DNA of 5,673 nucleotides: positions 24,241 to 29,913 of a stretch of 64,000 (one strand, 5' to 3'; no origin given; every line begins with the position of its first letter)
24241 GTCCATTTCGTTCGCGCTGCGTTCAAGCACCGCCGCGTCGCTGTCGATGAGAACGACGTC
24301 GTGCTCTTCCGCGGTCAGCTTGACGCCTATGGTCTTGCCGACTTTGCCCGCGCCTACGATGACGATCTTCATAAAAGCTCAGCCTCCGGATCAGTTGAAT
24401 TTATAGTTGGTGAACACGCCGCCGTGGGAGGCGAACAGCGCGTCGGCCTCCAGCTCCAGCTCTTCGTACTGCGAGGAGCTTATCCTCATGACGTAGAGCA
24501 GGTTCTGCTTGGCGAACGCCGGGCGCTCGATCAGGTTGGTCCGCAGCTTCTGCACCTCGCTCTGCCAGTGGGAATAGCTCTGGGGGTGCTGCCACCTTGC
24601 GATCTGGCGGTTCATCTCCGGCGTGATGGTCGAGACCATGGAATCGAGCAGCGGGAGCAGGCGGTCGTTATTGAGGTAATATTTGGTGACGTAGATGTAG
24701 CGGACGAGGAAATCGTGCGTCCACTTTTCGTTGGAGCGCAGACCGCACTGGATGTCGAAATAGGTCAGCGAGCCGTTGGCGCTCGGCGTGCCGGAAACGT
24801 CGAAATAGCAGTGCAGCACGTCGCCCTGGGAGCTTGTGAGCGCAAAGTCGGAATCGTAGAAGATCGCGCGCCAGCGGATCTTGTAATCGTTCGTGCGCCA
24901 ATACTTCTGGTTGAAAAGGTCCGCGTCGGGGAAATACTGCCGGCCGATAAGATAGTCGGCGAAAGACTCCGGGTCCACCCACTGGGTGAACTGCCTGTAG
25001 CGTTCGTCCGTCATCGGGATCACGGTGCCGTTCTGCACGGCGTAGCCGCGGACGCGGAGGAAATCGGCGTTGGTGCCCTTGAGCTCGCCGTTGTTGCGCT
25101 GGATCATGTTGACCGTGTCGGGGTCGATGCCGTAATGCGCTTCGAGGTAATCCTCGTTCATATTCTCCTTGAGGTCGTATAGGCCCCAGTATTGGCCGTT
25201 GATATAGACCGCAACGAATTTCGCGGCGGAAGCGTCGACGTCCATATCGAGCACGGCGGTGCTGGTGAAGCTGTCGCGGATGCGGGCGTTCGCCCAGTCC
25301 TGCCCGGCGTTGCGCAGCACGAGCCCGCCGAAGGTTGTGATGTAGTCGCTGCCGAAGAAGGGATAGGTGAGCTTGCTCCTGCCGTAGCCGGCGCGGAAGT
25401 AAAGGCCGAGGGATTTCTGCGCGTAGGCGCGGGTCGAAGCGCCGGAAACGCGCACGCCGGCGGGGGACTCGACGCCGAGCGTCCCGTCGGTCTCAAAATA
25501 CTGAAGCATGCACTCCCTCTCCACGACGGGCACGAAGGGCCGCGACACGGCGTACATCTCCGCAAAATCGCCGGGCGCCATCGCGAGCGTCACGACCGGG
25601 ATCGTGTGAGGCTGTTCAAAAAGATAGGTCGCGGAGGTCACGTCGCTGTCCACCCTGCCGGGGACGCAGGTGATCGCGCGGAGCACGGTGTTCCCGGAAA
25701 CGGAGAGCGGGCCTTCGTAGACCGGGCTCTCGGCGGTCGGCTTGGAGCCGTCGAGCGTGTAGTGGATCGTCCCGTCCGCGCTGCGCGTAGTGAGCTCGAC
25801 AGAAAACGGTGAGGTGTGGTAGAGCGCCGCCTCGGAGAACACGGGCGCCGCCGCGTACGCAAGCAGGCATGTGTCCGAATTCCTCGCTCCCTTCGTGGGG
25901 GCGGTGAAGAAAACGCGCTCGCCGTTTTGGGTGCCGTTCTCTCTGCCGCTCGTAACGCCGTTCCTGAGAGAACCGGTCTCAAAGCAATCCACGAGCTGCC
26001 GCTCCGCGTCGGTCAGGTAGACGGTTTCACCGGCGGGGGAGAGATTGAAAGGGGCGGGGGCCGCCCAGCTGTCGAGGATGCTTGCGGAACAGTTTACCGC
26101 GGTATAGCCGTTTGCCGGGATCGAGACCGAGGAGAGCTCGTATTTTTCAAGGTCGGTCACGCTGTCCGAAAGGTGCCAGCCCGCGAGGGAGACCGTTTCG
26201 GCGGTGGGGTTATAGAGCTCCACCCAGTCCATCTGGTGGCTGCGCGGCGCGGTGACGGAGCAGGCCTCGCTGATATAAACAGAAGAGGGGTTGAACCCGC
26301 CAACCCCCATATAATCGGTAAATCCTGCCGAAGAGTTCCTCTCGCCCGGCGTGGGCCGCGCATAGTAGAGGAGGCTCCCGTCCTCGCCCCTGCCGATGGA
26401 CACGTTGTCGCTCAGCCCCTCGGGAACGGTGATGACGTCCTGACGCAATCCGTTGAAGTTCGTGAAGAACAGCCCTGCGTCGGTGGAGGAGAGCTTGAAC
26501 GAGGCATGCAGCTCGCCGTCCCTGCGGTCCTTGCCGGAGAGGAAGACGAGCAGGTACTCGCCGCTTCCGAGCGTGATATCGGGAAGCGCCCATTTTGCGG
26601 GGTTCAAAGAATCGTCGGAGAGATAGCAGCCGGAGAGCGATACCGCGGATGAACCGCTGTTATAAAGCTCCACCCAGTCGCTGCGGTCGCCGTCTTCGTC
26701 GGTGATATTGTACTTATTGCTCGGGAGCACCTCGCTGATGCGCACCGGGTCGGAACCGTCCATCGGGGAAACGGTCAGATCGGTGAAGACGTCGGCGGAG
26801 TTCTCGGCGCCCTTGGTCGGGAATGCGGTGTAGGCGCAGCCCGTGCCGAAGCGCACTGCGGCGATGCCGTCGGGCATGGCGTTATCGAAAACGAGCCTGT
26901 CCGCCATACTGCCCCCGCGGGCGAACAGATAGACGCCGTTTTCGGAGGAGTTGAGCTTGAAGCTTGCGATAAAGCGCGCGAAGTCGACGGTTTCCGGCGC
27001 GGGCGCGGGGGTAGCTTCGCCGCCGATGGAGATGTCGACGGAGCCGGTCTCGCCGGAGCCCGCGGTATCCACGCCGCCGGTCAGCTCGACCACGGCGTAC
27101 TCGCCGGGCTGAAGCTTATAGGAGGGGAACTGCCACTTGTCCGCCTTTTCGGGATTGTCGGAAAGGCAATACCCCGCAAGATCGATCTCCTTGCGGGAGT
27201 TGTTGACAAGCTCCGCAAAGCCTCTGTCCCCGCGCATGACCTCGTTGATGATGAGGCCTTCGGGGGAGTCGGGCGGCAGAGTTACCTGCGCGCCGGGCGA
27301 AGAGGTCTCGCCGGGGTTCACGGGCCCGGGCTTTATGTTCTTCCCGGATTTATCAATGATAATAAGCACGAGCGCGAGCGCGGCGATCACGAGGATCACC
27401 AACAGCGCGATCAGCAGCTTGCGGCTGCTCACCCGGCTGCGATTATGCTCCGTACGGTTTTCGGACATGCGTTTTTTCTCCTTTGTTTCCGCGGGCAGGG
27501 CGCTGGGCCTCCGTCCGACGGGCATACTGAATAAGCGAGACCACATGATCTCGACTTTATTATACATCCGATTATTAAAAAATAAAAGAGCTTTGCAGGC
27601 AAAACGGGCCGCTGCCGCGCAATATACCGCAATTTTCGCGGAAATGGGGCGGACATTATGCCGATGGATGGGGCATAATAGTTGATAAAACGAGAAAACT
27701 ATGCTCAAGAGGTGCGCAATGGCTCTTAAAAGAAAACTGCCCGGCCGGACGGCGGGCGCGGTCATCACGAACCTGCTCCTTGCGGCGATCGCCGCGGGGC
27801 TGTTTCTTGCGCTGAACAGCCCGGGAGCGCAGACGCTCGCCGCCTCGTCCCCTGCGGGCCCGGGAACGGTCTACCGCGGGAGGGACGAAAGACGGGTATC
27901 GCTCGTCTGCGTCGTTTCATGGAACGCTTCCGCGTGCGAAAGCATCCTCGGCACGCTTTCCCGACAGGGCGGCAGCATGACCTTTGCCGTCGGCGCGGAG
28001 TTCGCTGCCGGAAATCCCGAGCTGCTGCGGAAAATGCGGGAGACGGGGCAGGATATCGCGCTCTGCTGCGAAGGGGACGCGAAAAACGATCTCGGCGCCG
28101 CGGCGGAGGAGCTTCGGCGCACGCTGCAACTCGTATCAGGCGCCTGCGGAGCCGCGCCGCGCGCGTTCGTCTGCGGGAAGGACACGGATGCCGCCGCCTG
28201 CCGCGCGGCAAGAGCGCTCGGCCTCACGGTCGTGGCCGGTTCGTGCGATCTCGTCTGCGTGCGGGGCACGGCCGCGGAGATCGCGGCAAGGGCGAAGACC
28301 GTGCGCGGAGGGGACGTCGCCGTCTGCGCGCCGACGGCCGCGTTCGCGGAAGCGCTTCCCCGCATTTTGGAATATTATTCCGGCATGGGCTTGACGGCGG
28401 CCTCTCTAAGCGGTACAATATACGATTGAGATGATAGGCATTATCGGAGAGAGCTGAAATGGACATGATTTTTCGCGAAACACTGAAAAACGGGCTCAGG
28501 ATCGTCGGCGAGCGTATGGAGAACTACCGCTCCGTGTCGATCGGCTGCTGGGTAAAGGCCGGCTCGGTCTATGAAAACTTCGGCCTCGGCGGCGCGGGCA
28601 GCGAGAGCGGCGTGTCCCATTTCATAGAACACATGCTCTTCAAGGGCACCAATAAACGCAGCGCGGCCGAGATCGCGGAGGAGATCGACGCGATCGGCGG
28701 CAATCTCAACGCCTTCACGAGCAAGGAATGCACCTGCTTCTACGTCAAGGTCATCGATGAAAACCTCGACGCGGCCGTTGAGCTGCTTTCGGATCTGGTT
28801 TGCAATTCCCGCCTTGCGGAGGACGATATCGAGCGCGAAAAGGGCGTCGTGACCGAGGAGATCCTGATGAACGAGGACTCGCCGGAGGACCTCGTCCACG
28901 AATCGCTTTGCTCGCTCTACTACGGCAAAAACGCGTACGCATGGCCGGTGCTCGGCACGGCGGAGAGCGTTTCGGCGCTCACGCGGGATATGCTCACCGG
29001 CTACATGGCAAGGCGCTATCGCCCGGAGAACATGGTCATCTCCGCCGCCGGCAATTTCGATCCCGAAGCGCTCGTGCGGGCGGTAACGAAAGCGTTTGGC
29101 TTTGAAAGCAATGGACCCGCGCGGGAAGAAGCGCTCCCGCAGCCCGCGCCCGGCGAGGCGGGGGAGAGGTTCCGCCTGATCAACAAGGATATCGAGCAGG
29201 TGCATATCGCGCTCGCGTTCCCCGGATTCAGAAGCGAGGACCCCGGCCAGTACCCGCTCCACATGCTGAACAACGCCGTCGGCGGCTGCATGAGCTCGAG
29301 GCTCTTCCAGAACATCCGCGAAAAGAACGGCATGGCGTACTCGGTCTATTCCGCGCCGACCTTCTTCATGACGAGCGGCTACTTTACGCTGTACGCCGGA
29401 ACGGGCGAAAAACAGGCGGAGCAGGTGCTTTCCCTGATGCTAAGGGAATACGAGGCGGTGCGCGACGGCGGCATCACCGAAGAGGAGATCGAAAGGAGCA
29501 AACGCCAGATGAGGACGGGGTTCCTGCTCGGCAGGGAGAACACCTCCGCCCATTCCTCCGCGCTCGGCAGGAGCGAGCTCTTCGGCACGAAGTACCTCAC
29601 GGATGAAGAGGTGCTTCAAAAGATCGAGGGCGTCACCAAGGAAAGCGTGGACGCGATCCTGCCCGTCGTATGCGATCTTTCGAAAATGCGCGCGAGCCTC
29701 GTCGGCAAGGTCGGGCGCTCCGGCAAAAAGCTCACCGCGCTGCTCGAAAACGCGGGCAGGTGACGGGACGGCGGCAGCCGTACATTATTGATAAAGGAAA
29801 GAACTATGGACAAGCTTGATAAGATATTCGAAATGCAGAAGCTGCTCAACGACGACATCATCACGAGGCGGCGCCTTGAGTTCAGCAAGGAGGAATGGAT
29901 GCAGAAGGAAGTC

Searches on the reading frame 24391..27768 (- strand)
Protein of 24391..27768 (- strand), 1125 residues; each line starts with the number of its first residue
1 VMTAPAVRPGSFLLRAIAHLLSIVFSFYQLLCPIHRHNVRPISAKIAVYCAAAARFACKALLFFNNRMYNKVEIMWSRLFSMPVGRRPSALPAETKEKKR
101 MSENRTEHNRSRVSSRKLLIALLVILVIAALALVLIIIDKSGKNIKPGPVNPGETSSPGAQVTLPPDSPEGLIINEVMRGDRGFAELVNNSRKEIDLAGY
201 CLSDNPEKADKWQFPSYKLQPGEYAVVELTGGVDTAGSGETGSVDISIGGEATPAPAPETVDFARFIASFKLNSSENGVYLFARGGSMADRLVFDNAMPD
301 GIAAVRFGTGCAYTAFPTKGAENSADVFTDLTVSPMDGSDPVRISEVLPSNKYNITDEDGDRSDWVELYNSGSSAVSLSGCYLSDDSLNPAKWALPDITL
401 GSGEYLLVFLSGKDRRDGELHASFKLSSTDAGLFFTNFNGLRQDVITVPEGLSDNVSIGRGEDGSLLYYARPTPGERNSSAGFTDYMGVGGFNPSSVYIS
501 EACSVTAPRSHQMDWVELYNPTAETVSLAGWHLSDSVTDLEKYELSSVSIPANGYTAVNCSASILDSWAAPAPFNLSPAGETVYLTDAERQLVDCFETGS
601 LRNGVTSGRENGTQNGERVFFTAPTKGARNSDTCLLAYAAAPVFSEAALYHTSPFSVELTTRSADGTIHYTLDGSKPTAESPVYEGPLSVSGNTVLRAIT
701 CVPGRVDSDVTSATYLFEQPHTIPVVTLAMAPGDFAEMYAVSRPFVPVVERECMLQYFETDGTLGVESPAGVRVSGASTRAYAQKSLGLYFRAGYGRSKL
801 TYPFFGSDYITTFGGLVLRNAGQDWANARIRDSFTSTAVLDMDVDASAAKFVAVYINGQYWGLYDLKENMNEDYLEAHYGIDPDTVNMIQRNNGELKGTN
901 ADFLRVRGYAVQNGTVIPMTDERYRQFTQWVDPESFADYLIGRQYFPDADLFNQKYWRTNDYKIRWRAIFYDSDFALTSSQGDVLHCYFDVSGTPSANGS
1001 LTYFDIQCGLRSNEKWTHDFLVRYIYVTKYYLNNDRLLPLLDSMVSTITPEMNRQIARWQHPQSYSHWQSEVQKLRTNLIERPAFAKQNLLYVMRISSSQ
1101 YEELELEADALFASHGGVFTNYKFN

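Call 9: search_protein_families(library=pfam, proteins=[window:24391-27768:-], max_evalue=0.01)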
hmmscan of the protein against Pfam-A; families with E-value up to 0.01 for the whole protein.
window:24391-27768:- (1125 aa): 4 families
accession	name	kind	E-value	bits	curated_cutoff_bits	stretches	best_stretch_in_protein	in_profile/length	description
PF00932.25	LTD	-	9.7e-36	122.9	34.3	3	494-597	5-106/109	Lamin Tail Domain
PF08757.17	CotH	-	2.7e-33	116.3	23.8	1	772-1084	1-320/322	CotH kinase protein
PF13290.12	CHB_HEX_C_1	-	2.2e-17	63.2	22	1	653-712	8-67/67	Chitobiase/beta-hexosaminidase C-terminal domain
PF13287.12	Fn3_assoc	-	1.5e-16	60.7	23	1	657-715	1-59/59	Fn3 associated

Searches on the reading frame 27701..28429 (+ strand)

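Call 9: search_protein_families(library=pfam, proteins=[window:27701-28429:+], max_evalue=0.01)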
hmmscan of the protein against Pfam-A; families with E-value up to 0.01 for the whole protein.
window:27701-28429:+ (242 aa): 1 family
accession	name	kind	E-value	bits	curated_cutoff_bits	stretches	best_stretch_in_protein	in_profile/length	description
PF01522.26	Polysacc_deac_1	-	0.0055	17.1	23.1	0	77-120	19-62/124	Polysaccharide deacetylase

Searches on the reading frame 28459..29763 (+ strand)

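Call 9: search_protein_families(library=pfam, proteins=[window:28459-29763:+], max_evalue=0.01)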
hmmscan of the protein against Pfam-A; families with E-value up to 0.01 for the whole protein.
window:28459-29763:+ (434 aa): 2 families
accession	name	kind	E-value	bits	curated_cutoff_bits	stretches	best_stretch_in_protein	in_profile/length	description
PF05193.26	Peptidase_M16_C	-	7e-40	137.3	23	1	174-351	2-181/181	Peptidase M16 inactive domain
PF00675.25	Peptidase_M16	-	8.7e-37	126.7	22.3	1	15-167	2-148/149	Insulinase (Peptidase family M16)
